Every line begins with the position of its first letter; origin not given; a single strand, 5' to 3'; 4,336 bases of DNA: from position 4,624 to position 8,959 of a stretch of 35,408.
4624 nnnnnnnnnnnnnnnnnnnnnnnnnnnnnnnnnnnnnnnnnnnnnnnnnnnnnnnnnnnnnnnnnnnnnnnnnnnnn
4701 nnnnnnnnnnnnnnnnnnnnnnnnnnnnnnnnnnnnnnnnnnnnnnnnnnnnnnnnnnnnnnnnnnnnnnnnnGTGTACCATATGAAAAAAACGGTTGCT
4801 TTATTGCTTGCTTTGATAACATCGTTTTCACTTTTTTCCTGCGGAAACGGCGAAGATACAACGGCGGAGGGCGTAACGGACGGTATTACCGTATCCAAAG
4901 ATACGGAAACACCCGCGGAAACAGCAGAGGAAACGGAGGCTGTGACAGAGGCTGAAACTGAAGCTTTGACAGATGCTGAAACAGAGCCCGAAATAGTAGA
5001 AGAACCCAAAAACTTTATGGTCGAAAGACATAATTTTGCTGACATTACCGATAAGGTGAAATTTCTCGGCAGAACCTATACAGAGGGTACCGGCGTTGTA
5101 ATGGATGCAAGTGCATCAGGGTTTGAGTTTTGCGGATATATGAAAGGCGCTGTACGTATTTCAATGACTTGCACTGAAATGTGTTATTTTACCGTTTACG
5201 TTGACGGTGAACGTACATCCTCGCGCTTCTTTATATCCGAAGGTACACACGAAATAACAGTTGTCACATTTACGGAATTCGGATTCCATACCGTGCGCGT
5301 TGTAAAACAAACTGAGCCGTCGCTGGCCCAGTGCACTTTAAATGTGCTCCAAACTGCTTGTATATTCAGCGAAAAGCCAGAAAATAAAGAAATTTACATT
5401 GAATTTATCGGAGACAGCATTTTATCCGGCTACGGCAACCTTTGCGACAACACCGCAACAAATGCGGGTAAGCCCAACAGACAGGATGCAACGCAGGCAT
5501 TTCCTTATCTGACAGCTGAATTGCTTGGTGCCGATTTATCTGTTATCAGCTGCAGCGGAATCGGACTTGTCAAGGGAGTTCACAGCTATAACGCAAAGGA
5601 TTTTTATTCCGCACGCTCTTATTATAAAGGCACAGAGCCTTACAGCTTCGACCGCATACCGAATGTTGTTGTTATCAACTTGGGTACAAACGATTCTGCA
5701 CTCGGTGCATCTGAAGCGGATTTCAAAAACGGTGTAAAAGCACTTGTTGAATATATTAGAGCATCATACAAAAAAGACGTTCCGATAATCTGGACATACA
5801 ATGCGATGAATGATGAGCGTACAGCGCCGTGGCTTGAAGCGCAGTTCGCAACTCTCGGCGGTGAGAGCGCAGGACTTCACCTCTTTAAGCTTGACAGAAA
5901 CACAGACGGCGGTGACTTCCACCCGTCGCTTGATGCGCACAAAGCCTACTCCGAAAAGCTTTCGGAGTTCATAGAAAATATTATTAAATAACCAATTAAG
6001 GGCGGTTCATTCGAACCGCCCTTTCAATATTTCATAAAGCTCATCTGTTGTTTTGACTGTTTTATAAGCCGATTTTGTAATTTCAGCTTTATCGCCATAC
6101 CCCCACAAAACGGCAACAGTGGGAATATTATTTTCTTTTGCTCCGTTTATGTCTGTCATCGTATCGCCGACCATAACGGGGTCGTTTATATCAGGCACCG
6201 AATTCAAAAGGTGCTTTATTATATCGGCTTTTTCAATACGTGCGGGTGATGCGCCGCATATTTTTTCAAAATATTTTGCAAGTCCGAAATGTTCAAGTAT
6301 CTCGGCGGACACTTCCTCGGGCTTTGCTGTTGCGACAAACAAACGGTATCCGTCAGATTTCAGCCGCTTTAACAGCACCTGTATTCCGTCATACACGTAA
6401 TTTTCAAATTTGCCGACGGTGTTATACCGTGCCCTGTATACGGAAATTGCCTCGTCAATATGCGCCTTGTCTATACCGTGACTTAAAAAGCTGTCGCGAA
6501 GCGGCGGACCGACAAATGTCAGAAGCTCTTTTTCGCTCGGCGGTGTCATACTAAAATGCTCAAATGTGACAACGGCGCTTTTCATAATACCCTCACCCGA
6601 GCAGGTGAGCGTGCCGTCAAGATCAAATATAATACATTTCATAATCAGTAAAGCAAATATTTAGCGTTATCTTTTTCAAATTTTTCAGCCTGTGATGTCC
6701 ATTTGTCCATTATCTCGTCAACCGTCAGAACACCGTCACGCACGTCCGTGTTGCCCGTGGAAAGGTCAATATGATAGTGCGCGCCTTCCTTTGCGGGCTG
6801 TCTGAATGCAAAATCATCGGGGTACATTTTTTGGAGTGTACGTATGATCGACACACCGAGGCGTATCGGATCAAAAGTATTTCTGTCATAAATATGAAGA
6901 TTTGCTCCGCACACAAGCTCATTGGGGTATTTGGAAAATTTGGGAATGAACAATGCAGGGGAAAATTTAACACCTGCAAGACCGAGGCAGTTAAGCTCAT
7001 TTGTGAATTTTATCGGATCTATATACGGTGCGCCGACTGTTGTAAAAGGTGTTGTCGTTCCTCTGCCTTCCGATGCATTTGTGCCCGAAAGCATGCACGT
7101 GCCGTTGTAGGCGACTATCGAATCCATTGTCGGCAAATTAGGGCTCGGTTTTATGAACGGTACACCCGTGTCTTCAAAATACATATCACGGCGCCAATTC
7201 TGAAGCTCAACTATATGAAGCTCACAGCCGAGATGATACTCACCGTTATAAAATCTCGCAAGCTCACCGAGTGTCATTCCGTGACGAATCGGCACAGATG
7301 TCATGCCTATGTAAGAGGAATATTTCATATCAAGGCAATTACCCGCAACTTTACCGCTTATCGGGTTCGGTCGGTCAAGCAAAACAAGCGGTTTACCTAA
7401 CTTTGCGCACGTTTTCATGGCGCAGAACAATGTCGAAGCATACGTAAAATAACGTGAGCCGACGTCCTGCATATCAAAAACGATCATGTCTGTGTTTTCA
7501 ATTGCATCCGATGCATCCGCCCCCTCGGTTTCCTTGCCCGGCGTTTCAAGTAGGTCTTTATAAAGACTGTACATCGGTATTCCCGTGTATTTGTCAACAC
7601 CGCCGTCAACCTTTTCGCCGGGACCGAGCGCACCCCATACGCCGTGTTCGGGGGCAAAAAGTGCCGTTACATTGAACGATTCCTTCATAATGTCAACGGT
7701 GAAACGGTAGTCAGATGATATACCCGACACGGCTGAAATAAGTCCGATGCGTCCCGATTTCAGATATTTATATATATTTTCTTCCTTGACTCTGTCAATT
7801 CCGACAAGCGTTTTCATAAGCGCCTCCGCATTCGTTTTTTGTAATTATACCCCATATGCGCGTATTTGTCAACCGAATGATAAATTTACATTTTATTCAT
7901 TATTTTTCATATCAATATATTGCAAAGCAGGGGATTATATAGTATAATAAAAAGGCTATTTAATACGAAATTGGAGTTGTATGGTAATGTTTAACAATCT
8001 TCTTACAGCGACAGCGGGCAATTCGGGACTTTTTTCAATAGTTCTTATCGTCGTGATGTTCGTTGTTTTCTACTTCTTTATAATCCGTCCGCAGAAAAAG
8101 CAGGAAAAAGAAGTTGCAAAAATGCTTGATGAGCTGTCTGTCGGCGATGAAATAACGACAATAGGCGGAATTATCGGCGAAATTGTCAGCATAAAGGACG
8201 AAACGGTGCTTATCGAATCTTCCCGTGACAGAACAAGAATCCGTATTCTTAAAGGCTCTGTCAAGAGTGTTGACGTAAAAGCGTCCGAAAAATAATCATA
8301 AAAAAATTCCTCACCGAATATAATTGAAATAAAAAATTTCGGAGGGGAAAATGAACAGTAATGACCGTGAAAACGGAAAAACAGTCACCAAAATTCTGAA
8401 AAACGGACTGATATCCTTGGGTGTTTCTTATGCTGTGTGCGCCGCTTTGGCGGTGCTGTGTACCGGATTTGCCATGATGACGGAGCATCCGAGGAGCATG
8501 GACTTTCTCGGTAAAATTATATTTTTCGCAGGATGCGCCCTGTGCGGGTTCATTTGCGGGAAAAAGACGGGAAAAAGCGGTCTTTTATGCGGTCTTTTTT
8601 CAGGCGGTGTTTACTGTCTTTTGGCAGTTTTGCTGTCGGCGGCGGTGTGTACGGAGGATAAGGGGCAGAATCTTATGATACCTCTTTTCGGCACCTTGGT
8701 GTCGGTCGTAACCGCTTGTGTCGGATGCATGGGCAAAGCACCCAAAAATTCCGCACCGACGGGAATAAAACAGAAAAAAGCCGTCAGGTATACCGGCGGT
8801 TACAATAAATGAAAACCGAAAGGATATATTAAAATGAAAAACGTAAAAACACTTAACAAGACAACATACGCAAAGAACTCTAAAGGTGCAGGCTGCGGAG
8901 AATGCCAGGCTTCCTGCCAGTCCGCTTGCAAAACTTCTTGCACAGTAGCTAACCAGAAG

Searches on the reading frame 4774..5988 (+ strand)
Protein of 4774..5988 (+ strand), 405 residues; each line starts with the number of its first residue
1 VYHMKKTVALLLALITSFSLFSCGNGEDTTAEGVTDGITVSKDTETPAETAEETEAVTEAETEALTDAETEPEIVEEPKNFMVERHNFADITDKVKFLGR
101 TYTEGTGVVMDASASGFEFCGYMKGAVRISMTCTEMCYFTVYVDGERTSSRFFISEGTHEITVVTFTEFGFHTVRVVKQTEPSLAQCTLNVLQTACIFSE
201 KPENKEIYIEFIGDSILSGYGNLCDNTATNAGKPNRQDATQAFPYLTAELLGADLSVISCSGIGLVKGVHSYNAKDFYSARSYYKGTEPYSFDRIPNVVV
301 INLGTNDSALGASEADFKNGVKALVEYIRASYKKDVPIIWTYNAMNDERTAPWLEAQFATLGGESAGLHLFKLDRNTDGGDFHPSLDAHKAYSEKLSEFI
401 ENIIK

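Call 81: search_protein_families(library=pfam, proteins=[window:4774-5988:+], max_evalue=0.00001)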
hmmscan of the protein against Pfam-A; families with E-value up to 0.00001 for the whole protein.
window:4774-5988:+ (405 aa): 3 families
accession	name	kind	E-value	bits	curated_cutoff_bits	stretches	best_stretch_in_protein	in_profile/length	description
PF13472.12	Lipase_GDSL_2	-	1.6e-11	45.4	32.9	1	211-389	1-176/178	GDSL-like Lipase/Acylhydrolase family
PF00657.28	Lipase_GDSL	-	1.1e-06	29.5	23.6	1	209-344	1-127/208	GDSL-like Lipase/Acylhydrolase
PF17996.7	CE2_N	-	1.2e-06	29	27.9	1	98-190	2-94/108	Carbohydrate esterase 2 N-terminal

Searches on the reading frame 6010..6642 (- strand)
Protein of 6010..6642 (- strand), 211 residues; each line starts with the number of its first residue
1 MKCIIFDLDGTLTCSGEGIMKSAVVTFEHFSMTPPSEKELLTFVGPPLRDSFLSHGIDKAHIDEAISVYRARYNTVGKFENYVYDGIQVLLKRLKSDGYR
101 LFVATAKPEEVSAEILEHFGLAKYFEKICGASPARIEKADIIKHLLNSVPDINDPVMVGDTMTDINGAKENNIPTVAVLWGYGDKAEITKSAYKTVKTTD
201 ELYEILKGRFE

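Call 82: search_protein_families(library=pfam, proteins=[window:6010-6642:-], max_evalue=0.00001)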
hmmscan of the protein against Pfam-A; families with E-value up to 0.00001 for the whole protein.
window:6010-6642:- (211 aa): 4 families
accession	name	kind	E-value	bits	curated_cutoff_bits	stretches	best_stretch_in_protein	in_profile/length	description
PF13419.12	HAD_2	-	7.4e-32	111.3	23.8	1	4-178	1-178/178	Haloacid dehalogenase-like hydrolase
PF00702.32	Hydrolase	-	1.4e-17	65.2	26.4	1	1-170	1-189/191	haloacid dehalogenase-like hydrolase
PF12710.13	HAD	-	1.3e-09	39.2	27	1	4-168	1-188/189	haloacid dehalogenase-like hydrolase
PF13242.12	Hydrolase_like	-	2.2e-08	34.3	22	1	150-204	19-74/75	HAD-hyrolase-like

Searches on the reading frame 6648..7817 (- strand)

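Call 82: search_protein_families(library=pfam, proteins=[window:6648-7817:-], max_evalue=0.00001)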
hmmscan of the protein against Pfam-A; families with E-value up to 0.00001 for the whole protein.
window:6648-7817:- (390 aa): 2 families
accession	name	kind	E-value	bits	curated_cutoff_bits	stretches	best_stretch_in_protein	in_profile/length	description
PF07075.17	NamZ_N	-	7.6e-70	234.9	26.9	1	24-232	1-203/203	Exo-beta-N-acetylmuramidase NamZ, N-terminal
PF20732.2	NamZ_C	-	6e-45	154.2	25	1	236-390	2-152/152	Exo-beta-N-acetylmuramidase NamZ, C-terminal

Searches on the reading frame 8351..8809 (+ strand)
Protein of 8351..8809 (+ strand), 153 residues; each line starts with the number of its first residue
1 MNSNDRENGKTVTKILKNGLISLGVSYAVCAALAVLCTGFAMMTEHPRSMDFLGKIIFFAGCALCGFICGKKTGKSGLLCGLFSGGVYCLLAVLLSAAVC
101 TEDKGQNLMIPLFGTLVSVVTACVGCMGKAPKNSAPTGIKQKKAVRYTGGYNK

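Call 82: search_protein_families(library=pfam, proteins=[window:8351-8809:+], max_evalue=0.00001)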
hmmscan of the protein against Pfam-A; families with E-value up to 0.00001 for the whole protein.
window:8351-8809:+ (153 aa): 1 family
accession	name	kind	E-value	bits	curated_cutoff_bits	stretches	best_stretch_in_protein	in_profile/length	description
PF12670.12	DUF3792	-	1.7e-10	41.5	31.3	1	15-127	5-113/115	Protein of unknown function (DUF3792)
